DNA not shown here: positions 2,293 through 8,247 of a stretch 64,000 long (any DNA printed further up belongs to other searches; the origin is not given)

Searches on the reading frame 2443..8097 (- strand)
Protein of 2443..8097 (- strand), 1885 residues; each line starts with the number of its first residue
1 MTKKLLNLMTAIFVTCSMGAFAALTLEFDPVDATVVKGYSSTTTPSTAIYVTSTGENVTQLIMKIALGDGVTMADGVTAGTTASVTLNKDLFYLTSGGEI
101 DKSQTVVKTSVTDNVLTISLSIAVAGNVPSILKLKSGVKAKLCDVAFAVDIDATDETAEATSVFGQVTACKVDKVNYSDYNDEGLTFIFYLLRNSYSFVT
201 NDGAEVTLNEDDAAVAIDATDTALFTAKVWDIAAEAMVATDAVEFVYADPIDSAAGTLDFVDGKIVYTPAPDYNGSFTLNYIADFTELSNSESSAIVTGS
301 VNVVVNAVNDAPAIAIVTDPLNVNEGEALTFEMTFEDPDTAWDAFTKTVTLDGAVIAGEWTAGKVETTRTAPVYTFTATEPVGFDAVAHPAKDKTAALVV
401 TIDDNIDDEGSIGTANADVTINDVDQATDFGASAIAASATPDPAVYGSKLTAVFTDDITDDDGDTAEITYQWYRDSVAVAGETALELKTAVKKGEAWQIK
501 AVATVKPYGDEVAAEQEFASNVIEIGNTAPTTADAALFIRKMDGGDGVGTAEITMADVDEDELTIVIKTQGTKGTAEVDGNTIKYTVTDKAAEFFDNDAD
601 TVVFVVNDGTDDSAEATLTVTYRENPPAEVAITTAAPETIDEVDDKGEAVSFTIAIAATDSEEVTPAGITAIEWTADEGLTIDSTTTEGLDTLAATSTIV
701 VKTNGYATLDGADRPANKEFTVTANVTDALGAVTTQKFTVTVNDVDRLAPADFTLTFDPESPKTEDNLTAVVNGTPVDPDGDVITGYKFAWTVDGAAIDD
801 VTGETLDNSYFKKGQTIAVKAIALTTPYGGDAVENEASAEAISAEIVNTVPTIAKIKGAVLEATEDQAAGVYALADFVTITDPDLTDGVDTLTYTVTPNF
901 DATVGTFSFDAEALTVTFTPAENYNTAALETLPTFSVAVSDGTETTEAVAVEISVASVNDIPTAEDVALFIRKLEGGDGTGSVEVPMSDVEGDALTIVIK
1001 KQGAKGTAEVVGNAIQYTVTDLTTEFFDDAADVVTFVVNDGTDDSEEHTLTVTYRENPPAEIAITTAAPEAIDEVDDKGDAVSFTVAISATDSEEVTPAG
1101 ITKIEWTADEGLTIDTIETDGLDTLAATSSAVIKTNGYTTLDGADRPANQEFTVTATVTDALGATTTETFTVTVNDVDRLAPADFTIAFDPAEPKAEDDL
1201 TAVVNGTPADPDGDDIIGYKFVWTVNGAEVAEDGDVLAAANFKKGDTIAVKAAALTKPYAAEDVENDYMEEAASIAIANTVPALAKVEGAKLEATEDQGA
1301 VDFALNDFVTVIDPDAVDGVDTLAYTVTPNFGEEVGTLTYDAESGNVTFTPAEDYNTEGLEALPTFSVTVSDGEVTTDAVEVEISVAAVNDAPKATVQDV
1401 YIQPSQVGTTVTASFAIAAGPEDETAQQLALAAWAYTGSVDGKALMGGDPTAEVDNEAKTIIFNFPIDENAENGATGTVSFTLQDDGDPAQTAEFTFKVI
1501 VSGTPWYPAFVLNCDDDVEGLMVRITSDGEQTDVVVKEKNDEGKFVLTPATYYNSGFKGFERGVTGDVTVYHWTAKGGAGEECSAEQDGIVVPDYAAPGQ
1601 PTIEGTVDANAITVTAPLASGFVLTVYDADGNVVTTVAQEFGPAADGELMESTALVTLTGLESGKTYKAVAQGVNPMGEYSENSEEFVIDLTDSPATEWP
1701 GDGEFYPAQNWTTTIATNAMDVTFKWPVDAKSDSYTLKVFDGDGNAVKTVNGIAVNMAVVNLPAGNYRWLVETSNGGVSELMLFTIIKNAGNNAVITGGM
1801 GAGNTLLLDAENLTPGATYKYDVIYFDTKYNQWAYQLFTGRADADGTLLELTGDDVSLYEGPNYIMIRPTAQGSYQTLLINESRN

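Call 51: search_protein_families(library=pfam, proteins=[window:2443-8097:-], max_evalue=0.00001)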
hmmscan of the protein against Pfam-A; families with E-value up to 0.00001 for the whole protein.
window:2443-8097:- (1885 aa): 3 families
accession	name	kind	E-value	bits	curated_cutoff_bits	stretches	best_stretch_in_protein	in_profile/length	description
PF17963.7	Big_9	-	4.8e-11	43.8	23.6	0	1293-1384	12-88/89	Bacterial Ig domain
PF17803.7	Cadherin_4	-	2.8e-06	28.2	25.1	1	951-1011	3-64/71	Bacterial cadherin-like domain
PF17892.7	Cadherin_5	-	4.6e-06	26.8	26.5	0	1321-1386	39-97/98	Cadherin-like domain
